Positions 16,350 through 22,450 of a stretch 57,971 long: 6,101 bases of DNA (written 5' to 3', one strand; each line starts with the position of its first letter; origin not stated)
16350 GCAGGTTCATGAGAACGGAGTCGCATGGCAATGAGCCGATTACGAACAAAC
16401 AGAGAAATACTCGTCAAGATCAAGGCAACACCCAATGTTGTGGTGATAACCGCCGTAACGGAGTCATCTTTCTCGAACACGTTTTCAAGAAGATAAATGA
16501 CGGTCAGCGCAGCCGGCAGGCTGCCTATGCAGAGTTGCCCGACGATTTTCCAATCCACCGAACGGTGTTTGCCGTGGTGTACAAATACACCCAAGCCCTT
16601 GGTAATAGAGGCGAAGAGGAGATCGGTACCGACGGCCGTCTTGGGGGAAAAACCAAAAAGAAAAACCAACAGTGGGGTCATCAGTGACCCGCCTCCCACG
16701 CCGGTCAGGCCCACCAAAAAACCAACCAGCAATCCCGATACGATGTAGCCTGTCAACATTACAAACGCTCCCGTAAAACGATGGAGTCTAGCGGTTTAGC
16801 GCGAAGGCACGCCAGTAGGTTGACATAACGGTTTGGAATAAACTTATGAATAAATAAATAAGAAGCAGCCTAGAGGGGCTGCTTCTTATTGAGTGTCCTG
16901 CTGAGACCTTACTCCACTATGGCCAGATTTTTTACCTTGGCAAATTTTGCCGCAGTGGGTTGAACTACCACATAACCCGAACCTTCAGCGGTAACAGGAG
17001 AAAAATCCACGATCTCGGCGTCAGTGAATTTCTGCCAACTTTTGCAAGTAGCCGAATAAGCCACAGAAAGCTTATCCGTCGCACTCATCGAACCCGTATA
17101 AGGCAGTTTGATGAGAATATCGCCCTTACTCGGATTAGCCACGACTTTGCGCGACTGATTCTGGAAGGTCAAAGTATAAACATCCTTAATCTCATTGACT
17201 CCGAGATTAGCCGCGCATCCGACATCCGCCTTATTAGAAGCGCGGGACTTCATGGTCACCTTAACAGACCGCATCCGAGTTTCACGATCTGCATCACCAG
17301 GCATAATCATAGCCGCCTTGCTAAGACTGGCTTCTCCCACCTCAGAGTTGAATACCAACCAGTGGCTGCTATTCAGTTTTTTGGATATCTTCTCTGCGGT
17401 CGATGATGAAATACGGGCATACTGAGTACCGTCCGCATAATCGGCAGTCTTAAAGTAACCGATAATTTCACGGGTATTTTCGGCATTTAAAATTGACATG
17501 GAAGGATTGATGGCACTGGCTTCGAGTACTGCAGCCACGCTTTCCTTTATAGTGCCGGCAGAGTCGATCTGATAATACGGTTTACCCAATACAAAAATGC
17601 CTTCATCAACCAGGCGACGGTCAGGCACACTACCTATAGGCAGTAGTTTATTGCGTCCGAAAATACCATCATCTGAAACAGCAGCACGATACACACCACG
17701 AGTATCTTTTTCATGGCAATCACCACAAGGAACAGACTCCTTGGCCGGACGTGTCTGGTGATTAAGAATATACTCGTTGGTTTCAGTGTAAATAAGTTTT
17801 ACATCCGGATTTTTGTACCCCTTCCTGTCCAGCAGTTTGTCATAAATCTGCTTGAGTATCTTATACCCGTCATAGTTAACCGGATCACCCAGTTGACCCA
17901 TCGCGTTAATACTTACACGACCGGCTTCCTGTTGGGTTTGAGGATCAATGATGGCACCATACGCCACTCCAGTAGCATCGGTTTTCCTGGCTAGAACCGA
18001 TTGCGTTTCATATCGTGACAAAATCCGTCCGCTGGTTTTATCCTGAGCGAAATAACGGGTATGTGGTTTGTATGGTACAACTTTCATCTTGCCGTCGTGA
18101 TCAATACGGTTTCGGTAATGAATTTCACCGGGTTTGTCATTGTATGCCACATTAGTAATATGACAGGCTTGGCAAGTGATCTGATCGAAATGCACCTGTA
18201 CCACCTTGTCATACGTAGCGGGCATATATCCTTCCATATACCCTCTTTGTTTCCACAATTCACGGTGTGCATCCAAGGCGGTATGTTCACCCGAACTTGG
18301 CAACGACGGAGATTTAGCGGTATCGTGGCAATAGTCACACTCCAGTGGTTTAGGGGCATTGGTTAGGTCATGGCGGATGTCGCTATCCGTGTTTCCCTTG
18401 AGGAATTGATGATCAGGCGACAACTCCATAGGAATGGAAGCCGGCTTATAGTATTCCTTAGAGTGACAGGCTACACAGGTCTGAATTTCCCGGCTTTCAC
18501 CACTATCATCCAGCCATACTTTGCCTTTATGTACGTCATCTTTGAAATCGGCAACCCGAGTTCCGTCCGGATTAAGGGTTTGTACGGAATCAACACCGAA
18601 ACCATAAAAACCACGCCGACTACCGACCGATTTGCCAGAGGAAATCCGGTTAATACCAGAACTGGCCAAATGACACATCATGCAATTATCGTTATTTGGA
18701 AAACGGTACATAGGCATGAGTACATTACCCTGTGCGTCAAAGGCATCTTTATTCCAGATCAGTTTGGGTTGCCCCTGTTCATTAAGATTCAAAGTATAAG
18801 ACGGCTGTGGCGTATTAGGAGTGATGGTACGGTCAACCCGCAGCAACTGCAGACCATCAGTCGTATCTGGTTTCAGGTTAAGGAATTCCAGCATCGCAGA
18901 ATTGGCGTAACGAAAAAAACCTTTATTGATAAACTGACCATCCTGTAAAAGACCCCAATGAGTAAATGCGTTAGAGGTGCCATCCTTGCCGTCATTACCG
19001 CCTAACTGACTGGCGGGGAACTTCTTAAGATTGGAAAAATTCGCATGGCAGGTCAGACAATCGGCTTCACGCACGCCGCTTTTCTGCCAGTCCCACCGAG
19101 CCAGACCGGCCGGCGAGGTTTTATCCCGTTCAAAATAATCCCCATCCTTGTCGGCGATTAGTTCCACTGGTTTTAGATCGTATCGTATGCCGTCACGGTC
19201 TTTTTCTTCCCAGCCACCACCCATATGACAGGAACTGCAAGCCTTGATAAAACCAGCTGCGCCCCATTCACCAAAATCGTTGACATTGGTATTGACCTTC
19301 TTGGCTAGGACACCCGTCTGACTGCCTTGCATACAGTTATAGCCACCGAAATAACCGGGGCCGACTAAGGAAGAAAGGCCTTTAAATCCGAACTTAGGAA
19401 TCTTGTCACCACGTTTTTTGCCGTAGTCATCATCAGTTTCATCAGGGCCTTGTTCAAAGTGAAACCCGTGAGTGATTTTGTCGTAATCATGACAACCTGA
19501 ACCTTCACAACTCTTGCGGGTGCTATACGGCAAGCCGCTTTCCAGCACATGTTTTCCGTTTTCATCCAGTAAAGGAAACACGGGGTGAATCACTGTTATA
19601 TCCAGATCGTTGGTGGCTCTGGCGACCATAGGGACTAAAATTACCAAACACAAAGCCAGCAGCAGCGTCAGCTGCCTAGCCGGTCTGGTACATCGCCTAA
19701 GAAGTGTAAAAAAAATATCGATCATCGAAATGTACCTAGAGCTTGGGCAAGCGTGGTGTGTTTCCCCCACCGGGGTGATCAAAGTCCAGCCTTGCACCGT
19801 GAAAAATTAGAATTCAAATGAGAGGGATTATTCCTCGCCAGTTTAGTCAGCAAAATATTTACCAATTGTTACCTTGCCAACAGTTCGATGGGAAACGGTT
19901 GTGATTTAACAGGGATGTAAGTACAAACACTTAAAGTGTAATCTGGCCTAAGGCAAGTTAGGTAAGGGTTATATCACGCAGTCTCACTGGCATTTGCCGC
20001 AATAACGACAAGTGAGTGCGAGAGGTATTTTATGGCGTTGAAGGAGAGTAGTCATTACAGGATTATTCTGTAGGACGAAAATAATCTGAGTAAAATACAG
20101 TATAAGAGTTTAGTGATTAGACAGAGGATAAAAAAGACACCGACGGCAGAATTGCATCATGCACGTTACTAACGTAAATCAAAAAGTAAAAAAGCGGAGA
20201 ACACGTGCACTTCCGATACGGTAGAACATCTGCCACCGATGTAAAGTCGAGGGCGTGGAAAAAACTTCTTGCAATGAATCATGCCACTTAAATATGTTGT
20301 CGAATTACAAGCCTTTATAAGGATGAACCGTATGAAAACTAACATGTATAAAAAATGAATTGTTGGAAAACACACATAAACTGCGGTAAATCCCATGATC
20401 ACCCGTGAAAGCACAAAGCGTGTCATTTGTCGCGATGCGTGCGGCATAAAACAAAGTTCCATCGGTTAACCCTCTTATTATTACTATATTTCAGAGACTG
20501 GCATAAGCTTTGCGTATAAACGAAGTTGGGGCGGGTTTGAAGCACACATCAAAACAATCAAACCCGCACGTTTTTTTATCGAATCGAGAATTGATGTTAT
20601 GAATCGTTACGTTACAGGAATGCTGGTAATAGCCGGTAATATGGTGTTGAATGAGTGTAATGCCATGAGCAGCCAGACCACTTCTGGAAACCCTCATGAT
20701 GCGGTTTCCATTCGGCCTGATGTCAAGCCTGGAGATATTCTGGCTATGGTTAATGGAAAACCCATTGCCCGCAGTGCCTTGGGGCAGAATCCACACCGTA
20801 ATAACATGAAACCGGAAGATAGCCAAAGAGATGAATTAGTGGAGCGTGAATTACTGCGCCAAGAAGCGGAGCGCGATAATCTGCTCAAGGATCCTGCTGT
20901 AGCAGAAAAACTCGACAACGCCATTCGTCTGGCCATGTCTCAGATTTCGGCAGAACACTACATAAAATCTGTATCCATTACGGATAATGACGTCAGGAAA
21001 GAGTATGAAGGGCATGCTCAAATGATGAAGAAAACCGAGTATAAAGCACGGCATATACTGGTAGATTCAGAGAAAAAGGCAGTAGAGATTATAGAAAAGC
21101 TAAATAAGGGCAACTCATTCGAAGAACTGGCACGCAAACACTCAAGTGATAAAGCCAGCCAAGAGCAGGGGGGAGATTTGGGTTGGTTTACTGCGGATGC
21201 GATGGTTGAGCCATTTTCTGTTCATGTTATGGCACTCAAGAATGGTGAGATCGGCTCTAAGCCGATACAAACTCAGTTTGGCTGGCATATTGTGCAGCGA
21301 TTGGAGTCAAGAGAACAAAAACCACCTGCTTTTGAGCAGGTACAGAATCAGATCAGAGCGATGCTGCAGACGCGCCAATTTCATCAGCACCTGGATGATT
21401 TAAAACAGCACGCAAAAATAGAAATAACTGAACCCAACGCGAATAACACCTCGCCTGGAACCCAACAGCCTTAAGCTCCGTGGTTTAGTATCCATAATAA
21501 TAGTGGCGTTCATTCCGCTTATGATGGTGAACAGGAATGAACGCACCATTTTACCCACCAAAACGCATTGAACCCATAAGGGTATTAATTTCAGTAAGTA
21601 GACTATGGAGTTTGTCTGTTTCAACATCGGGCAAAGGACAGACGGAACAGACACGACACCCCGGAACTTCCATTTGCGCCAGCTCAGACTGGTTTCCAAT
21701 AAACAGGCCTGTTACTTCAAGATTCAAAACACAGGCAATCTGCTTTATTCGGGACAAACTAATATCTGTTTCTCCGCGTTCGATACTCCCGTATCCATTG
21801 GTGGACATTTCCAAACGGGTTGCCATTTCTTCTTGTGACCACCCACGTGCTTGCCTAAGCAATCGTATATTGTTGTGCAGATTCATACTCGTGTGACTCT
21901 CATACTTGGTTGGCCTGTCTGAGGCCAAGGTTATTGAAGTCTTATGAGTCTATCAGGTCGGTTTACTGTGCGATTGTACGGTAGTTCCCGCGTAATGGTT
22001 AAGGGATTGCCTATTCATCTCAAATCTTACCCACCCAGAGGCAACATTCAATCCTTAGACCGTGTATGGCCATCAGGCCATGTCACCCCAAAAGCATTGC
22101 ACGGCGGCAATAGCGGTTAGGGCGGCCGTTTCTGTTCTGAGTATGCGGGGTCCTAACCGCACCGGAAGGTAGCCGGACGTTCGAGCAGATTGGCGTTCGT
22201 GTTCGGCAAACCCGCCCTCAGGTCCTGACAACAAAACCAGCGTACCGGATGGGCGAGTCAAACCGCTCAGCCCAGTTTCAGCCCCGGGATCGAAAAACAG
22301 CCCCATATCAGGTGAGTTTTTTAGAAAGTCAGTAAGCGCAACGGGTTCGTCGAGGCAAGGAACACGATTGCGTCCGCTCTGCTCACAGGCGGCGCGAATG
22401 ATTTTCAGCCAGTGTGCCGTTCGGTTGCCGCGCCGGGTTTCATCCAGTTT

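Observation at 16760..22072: Low-GC accessory island: octahaem cytochrome c, small membrane ORF, parvulin PPIase and Cys-tailed XRE regulator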

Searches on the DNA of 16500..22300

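Call 33: search_rna_families(source=window, start=16500, end=22300, threshold=evalue, max_evalue=1)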
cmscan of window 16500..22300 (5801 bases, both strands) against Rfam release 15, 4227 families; matches with E-value up to 1: 1.
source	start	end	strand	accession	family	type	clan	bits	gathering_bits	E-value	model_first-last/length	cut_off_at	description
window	20692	20755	+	RF01142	sR19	Gene; snRNA; snoRNA; CD-box;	-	19.7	45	0.2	1-63/63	no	Small nucleolar RNA sR19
